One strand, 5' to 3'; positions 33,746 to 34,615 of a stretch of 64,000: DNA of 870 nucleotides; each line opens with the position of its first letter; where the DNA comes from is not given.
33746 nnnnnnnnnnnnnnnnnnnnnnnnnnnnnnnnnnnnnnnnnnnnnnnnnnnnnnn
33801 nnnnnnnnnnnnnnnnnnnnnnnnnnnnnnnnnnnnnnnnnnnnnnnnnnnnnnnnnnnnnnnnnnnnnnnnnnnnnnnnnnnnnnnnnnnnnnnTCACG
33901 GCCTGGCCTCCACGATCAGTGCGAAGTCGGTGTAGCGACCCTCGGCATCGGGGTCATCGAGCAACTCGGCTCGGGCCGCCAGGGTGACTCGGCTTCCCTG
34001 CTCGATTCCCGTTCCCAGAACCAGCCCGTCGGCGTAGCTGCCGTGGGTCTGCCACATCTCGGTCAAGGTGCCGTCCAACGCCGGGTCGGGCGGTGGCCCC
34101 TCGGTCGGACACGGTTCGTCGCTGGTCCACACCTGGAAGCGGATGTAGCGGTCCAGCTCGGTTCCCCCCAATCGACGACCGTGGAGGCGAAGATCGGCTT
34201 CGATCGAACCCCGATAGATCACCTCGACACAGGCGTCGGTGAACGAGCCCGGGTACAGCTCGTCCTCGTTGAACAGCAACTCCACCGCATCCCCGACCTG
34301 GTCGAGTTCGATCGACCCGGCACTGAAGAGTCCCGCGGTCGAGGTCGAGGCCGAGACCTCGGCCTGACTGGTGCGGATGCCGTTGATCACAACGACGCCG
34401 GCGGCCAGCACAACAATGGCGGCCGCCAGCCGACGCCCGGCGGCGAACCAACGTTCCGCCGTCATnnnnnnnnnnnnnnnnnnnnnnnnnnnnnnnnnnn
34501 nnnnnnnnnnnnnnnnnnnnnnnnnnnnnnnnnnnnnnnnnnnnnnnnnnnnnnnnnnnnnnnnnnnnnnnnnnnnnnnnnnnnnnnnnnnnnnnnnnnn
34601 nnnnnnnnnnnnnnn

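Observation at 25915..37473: Candidate c-di-GMP-wired TasA/SipW-type fibre and adhesin export locus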

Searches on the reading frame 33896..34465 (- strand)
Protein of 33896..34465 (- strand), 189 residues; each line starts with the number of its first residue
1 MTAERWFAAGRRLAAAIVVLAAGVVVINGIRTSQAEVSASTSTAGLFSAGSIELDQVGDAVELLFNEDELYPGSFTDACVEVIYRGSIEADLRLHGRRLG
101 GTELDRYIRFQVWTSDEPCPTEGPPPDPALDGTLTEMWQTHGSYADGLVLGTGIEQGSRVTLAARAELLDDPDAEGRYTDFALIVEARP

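Call 5: search_protein_families(library=pfam, proteins=[window:33896-34465:-], max_evalue=0.01)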
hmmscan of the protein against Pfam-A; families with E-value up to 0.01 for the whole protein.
window:33896-34465:- (189 aa): 0 families

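Call 6: search_protein_families(library=ncbifam, proteins=[window:33896-34465:-], max_evalue=0.01)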
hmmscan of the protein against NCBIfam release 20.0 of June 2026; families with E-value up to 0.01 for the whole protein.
window:33896-34465:- (189 aa): 0 families

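Call 15: search_solved_structures(query=A1, max_evalue=10, show_alignments=2)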
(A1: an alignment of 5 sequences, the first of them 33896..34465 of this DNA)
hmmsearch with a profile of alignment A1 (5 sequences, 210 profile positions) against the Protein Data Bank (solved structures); distinct sequences matched with E-value up to 10: 13.
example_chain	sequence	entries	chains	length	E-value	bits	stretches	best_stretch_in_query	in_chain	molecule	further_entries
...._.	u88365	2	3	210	7.5e-05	25.7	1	60-109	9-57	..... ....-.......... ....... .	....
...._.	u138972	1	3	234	8.2e-05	25.6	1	59-109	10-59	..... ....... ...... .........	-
9sj2_C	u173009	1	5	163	0.24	14.2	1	59-127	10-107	AbpX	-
5jwh_A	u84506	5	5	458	0.25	14.2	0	114-170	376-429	NS3 helicase | ZIKV NS3 helicase | zika virus NS3 helicase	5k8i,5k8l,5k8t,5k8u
5mfx_A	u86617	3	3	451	0.28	14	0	114-170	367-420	Genome polyprotein | Non-structural protein 3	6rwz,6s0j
5y6m_A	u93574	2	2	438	0.28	14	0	114-170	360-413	Helicase domain from Genome polyprotein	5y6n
7v2z_A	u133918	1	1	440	0.28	14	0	114-170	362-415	Core protein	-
5gjc_A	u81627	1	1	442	0.29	14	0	114-170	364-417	NS3 helicase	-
5jrz_A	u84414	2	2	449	0.3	13.9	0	114-170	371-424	Helicase | NS3 helicase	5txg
5gjb_A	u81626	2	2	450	0.3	13.9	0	114-170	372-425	NS3 helicase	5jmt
7zml_K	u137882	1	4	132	0.65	12.8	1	54-138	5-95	Gluebody G1-001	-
7zmm_K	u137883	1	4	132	1.3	11.8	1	56-138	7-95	Gluebody G2-001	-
7zmq_K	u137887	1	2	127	1.5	11.6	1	52-118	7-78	Gluebody G2*-006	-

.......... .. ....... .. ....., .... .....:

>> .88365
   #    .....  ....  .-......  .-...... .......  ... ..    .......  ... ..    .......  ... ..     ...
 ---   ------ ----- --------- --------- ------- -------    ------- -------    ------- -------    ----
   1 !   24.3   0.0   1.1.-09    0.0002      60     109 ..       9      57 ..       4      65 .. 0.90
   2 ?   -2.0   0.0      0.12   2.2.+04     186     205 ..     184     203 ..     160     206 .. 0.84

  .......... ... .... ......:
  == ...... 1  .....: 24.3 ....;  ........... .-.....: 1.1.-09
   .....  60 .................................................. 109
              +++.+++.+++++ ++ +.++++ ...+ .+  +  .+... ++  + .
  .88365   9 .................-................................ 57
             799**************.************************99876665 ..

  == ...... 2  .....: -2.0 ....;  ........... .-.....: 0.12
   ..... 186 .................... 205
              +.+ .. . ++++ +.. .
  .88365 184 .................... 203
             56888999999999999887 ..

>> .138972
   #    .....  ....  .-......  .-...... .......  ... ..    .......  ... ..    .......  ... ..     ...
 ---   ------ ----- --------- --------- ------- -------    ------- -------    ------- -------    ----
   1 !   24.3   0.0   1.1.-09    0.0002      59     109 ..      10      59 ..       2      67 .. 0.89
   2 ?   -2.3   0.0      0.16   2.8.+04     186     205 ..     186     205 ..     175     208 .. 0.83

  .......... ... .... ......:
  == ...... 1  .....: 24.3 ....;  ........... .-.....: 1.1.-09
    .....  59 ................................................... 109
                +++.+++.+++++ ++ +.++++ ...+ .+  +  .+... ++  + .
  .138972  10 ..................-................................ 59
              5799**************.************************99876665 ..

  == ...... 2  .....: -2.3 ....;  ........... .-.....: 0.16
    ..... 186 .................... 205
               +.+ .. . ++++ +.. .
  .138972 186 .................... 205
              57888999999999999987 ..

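Call 31: search_solved_structures(query=A4, max_evalue=10, show_alignments=1)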
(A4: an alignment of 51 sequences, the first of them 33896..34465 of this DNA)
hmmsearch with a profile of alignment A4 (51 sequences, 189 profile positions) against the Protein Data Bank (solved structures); distinct sequences matched with E-value up to 10: 0.

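Call 33: search_protein_families(library=pfam, alignment_id=A4, max_evalue=0.1)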
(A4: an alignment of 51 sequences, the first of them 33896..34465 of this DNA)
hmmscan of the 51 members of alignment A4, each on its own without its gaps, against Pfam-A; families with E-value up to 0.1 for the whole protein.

A. member 1, window:33896-34465:- (189 aa): 0 families

B. families by the number of members that match (of 51 scanned): 11 families
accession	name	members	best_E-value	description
PF12389.13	Peptidase_M73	12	0.002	Camelysin metallo-endopeptidase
PF09534.15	Trp_oprn_chp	2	0.014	Tryptophan-associated transmembrane protein (Trp_oprn_chp)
PF13244.11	MbhD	1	0.023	MBH, subunit D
PF19616.4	DUF6121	1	0.029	Family of unknown function (DUF6121)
PF03669.18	ASTER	1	0.031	PAT complex subunit Asterix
PF00754.31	F5_F8_type_C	1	0.039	F5/8 type C domain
PF09390.16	DUF1999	1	0.046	Protein of unknown function (DUF1999)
PF21557.3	RhaB_D2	1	0.048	Alpha-L-rhamnosidase, domain D2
PF20712.2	CyanoTRADDas_TM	1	0.052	Cyanobacterial TRADD-N associated 2-Transmembrane domain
PF25799.1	prePAAR_I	1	0.067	Class I prePAAR effector Rhs1 motif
PF20059.4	DUF6458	1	0.075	Domain of unknown function (DUF6458)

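Call 36: find_homologous_proteins(query=A6, max_evalue=0.001)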
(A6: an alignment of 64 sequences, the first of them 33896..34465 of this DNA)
Query A6 (64 sequences) (189 aa, profile of the alignment): 129 proteins with E <= 0.001 among 8000 candidates; the best 120 are listed.
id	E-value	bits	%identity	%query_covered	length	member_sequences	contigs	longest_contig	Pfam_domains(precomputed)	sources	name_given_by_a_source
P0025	2.0e-64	235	29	100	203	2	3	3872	-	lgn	-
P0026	2.1e-63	231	29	90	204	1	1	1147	-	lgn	-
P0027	3.5e-63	231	27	90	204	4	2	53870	-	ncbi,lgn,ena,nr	ncbi:MAG: hypothetical protein OES24_02510 [Acidimicrobiia bacterium]|nr:hypothetical protein [Acidi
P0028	5.5e-63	230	28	90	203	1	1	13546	-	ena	-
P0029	6.7e-63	230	28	90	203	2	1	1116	-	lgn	-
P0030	9.7e-63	229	30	87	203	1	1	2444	-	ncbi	-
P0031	1.4e-62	229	31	90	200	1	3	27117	-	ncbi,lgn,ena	ncbi:MAG: hypothetical protein V3V01_16520 [Acidimicrobiales bacterium]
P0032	1.5e-62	229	30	99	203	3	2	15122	-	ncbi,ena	-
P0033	2.1e-62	228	28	90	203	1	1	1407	-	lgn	-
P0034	2.9e-62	228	27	98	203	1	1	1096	-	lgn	-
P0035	3.8e-62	227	30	87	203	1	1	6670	-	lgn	-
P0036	4.2e-62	227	35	83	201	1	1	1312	-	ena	-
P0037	4.6e-62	227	27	88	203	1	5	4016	-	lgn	-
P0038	5.1e-62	227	29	75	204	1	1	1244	-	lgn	-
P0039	5.1e-62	227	28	84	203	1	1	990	-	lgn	-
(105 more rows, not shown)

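Call 49: predict_structure(alignment_id=A8)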
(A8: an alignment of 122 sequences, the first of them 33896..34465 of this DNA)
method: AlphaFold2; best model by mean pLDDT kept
length: 189 residues; sequences in the alignment: 122
mean_pLDDT: 82.3   pTM: 0.68
mean pLDDT of the five models: 82.3, 78.6, 78.0, 75.6, 73.3
residues with pLDDT >= 90: 96; 70-90: 58; 50-70: 19; < 50: 16
segments of 3 or more residues with pLDDT < 50: 31-46
pLDDT, mean of each block of 10 residues (from residue 1): 63 83 76 39 47 74 76 90 93 93 94 90 84 95 96 95 94 92 91
secondary structure, 60 per line:
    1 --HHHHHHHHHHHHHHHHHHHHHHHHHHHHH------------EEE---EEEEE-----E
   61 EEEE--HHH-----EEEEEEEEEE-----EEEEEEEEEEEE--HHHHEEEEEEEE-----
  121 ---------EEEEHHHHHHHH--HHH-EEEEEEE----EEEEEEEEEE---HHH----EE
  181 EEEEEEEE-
elements in order: H3-31 E44-46 E50-54 E60-64 E75-84 E90-101 H104-107 E108-115 E130-133 H134-141 E148-154 E159-168 E179-188

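Call 52: fold_search(model_id=the predicted structure, library=pdb)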
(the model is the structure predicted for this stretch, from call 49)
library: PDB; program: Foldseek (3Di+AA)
matches with E <= 10: 1006; with E <= 0.001: 2
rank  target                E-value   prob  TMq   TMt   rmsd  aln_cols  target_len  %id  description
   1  9en2_A                6.3e-04  1.00  0.33  0.28   7.0       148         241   16  Crystal structure of the metalloproteinase enhancer PCPE-1 complexed with nanobodies VHH-H4 and VHH-I5 (released 2024-07-03)
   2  9n4q_F                9.4e-04  0.99  0.31  0.20   6.6       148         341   13  Composite map for GluK2-2xNeto2 in the apo state (released 2025-09-17)
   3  9n4s_E                1.2e-03  0.99  0.31  0.21   6.7       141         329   15  Composite map for GluK2-1xNeto2 in the open state, in complex with the positive allosteric modulator BPAM344 and agoni (released 2025-09-17)
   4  7f5b_E                1.2e-03  0.99  0.32  0.32   6.6       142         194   13  LBD-TMD focused reconstruction of DNQX-bound GluK2-1xNeto2 complex (released 2021-09-29)
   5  9nrc_A                1.5e-03  1.00  0.35  0.11   7.2       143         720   14  TMPRSS6 in complex with REGN7999 Fab and REGN8023 Fab (released 2025-07-09)
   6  6ake_D                1.7e-03  0.99  0.31  0.44   6.4       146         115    8  Crystal structure of mouse claudin-3 in complex with C-terminal fragment of Clostridium perfringens enterotoxin (released 2019-02-27)
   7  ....                  1.8e-03  1.00  0.48  0.47   6.0       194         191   12  The structural versatility of TasA in B. subtilis biofilm formation (released 2018-03-21)
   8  1spp_B                1.9e-03  0.98  0.29  0.41   6.2       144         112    9  THE CRYSTAL STRUCTURES OF TWO MEMBERS OF THE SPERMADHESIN FAMILY REVEAL THE FOLDING OF THE CUB DOMAIN (released 1998-06-24)
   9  6fzw_D                2.0e-03  1.00  0.35  0.37   6.3       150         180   17  Crystal structure of the metalloproteinase enhancer PCPE-1 bound to the procollagen C propeptide trimer (long) (released 2018-07-11)
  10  9n4q_E                2.9e-03  0.95  0.30  0.20   7.9       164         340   13  Composite map for GluK2-2xNeto2 in the apo state (released 2025-09-17)
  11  4aqb_A                3.7e-03  0.96  0.29  0.19   8.3       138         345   15  MBL-Ficolin Associated Protein-1, MAP-1 aka MAP44 (released 2012-08-08)
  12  7f59_E                4.1e-03  0.97  0.30  0.21   6.9       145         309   12  DNQX-bound GluK2-1xNeto2 complex (released 2021-09-29)
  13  8ivw_D                5.2e-03  0.96  0.31  0.17   6.5       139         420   16  Crystal structure of NRP2 in complex with aNRP2-10 Fab fragment (released 2023-07-12)
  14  7tdm_B                5.5e-03  0.92  0.30  0.39   8.0       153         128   10  CryoEM Structure of sFab COP-2 Complex with human claudin-4 and Clostridium perfringens enterotoxin C-terminal domain (released 2022-02-09)
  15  9n4p_E                5.8e-03  0.95  0.31  0.20   6.7       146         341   14  Composite map for GluK2-1xNeto2 in the apo state (released 2025-09-17)
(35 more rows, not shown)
